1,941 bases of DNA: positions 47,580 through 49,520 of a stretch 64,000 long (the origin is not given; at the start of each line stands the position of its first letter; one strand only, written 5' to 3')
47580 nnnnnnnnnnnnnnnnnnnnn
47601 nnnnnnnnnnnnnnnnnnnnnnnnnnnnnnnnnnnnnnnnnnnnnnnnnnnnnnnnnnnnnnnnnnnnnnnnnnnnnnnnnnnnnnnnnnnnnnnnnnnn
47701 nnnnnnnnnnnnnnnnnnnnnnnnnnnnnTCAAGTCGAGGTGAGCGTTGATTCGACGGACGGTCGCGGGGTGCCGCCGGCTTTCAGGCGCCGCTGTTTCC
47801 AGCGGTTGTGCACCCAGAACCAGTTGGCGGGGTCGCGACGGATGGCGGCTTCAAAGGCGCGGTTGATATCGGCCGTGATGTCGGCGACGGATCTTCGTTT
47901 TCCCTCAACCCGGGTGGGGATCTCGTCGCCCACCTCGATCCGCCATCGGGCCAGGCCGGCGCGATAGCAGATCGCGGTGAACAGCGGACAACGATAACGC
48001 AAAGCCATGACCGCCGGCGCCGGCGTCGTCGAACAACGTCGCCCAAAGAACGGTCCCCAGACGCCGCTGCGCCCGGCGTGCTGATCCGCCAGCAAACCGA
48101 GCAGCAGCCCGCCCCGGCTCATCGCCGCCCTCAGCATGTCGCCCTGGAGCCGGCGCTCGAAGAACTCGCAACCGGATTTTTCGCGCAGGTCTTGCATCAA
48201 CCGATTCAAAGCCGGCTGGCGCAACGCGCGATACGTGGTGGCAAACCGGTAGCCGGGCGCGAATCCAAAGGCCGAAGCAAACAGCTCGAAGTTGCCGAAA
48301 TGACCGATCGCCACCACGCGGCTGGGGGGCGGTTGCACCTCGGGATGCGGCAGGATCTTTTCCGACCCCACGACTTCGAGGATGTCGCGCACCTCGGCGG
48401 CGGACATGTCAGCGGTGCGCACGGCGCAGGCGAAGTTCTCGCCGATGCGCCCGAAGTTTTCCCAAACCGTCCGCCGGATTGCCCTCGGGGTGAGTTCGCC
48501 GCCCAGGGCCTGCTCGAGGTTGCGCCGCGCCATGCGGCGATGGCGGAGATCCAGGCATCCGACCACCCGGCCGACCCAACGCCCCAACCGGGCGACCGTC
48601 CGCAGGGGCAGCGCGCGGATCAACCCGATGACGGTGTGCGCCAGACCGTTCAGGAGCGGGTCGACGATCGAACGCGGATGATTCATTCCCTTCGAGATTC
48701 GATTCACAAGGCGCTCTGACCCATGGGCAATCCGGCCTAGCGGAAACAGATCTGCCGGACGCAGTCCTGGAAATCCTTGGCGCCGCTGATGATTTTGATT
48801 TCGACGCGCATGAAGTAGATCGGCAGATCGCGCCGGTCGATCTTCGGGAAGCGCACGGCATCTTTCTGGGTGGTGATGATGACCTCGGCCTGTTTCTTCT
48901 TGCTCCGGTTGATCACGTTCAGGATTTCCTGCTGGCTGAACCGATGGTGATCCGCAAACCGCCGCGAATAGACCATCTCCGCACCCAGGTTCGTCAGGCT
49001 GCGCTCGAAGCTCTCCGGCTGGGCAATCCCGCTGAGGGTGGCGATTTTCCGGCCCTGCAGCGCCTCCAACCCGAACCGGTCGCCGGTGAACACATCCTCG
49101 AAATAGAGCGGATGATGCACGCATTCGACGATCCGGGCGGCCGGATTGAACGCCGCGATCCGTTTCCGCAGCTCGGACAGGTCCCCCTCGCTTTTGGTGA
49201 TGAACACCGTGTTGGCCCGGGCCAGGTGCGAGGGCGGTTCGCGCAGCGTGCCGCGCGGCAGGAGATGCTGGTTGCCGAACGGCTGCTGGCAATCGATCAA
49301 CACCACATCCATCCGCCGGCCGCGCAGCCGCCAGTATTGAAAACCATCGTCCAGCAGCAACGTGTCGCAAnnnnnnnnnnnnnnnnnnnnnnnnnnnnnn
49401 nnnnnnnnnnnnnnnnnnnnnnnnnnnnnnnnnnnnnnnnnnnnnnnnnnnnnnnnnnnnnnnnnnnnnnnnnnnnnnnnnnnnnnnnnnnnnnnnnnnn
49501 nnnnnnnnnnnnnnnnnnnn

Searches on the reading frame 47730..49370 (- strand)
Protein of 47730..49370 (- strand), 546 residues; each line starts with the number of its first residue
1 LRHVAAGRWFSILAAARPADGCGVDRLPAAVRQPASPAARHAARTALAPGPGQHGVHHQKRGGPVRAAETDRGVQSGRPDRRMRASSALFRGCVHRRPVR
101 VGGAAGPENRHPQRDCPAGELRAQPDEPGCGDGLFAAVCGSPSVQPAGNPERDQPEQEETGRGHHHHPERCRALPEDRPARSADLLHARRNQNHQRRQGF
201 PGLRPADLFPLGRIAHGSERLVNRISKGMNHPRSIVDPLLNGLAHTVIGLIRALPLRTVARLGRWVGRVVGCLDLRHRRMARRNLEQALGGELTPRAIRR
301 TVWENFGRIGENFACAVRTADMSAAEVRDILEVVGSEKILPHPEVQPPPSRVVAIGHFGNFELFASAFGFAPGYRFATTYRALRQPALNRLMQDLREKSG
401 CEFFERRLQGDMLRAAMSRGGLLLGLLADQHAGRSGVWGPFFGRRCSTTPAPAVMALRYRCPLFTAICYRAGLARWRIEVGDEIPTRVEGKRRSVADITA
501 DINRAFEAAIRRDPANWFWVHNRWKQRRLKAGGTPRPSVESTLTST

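Call 92: search_protein_families(library=pfam, proteins=[window:47730-49370:-], max_evalue=0.0001)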
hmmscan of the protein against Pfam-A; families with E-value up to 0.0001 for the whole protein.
window:47730-49370:- (546 aa): 1 family
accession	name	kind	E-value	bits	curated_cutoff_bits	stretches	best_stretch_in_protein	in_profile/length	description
PF03279.18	Lip_A_acyltrans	-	3.4e-35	122.1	22.3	1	246-525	21-294/295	Bacterial lipid A biosynthesis acyltransferase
